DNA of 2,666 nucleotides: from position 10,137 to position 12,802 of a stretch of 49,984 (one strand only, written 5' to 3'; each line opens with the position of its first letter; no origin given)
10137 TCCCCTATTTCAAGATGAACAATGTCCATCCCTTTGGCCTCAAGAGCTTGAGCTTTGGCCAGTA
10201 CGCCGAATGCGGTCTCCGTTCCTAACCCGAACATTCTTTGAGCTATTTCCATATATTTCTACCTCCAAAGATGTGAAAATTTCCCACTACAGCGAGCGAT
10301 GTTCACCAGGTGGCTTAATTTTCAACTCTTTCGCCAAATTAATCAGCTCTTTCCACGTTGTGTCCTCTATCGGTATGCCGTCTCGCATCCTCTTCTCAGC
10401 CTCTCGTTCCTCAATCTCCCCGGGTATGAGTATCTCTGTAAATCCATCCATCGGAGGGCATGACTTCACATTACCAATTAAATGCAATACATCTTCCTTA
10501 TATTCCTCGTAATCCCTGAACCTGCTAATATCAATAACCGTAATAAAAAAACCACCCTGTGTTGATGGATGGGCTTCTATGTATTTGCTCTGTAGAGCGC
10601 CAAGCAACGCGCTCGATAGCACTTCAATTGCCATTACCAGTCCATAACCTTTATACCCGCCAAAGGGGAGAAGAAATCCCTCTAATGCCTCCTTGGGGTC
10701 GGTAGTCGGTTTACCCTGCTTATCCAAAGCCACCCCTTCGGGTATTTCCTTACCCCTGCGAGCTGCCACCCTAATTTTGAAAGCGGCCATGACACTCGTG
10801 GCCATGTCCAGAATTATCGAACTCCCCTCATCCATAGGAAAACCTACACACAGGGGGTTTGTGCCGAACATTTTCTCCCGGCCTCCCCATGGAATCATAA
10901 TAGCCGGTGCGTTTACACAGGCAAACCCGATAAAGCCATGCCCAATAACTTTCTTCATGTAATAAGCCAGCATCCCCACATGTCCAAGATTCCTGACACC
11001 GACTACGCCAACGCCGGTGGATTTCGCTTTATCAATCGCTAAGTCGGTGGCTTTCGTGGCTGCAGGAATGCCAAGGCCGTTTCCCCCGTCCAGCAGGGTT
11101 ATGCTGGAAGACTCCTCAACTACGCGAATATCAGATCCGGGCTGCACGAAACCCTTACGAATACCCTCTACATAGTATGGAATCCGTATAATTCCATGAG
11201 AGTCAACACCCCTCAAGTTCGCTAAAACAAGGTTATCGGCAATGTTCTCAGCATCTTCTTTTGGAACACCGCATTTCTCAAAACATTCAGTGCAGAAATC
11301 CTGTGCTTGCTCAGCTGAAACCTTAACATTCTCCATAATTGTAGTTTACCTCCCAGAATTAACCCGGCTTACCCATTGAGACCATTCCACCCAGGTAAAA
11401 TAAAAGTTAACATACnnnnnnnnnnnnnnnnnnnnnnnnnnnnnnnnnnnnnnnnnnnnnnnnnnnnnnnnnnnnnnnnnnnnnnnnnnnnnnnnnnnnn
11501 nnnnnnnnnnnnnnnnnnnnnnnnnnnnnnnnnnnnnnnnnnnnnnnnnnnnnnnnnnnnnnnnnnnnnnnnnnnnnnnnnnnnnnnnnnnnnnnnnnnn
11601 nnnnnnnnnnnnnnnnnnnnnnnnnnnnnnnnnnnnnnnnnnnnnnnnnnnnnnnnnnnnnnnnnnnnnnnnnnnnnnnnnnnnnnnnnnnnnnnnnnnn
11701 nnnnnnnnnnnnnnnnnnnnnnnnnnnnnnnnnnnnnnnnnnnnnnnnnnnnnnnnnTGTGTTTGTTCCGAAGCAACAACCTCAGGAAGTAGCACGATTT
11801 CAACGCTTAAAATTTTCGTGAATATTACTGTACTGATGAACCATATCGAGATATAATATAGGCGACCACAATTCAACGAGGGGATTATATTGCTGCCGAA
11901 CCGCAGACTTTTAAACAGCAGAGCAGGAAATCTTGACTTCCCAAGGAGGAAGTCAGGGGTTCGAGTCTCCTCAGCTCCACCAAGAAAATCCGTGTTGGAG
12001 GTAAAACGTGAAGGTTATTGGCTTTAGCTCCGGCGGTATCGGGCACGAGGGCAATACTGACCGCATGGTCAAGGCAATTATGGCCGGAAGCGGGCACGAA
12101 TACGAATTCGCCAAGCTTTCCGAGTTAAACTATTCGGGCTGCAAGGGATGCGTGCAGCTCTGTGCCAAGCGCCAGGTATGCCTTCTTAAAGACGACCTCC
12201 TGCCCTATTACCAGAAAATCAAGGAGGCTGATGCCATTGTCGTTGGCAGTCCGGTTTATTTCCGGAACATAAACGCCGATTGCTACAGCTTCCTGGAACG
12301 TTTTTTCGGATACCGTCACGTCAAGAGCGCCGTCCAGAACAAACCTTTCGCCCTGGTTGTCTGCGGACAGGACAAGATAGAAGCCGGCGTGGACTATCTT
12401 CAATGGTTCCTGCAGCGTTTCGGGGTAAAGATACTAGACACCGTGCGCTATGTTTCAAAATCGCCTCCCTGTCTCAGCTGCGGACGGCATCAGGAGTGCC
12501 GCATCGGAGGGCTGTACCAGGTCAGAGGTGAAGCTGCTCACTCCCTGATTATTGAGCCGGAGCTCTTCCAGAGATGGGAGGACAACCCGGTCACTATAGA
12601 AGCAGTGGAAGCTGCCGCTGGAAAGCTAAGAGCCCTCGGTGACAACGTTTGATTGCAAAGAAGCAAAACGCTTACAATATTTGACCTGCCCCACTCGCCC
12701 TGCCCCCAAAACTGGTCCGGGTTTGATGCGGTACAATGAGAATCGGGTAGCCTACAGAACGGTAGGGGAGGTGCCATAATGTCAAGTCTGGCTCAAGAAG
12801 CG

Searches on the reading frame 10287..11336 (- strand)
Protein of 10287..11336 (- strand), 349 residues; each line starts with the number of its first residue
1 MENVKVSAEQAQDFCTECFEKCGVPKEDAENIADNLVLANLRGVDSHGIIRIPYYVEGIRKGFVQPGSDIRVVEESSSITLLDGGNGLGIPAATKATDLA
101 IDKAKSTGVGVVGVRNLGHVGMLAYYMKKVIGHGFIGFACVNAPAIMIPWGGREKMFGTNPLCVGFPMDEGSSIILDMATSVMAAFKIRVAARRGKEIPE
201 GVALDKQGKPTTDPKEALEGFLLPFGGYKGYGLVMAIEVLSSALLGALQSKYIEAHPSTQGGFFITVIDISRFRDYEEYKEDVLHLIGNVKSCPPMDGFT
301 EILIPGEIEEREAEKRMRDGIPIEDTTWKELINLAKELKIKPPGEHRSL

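Call 65: search_protein_families(library=pfam, proteins=[window:10287-11336:-], max_evalue=0.00001)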
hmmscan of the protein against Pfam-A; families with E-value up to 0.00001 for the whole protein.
window:10287-11336:- (349 aa): 1 family
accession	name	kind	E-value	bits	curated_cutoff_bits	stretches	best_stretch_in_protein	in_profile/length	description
PF02615.19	Ldh_2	-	1.2e-122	409.7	38.8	1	6-331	1-332/333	Malate/L-lactate dehydrogenase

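Call 67: search_protein_families(library=ncbifam, proteins=[window:10287-11336:-], max_evalue=1e-10)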
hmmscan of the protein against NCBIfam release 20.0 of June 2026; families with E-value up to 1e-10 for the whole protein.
window:10287-11336:- (349 aa): 5 families
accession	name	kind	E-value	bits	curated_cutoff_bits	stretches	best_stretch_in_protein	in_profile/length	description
NF040650.1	sulfolac_dhydr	equivalog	1.5e-87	294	500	1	5-340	2-335/339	L-sulfolactate dehydrogenase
NF007504.0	PRK10098.1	equivalog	4.6e-77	259.2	336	1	3-339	4-345/360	malate/lactate/ureidoglycolate dehydrogenase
NF011599.0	PRK15025.1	equivalog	2e-73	247.6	356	1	4-332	1-332/349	ureidoglycolate dehydrogenase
TIGR03175.1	AllD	equivalog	4.1e-71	239.9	496.2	1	4-333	1-333/349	ureidoglycolate dehydrogenase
NF009750.0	PRK13260.1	equivalog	1.6e-45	155.7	316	1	5-333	2-331/332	3-dehydro-L-gulonate 2-dehydrogenase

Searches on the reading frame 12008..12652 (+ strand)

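Call 65: search_protein_families(library=pfam, proteins=[window:12008-12652:+], max_evalue=0.00001)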
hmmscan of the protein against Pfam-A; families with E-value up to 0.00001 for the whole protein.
window:12008-12652:+ (214 aa): 1 family
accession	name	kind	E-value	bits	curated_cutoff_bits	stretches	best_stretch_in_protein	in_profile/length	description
PF03358.20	FMN_red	-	9.8e-15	54.9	24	1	1-122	1-117/152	NADPH-dependent FMN reductase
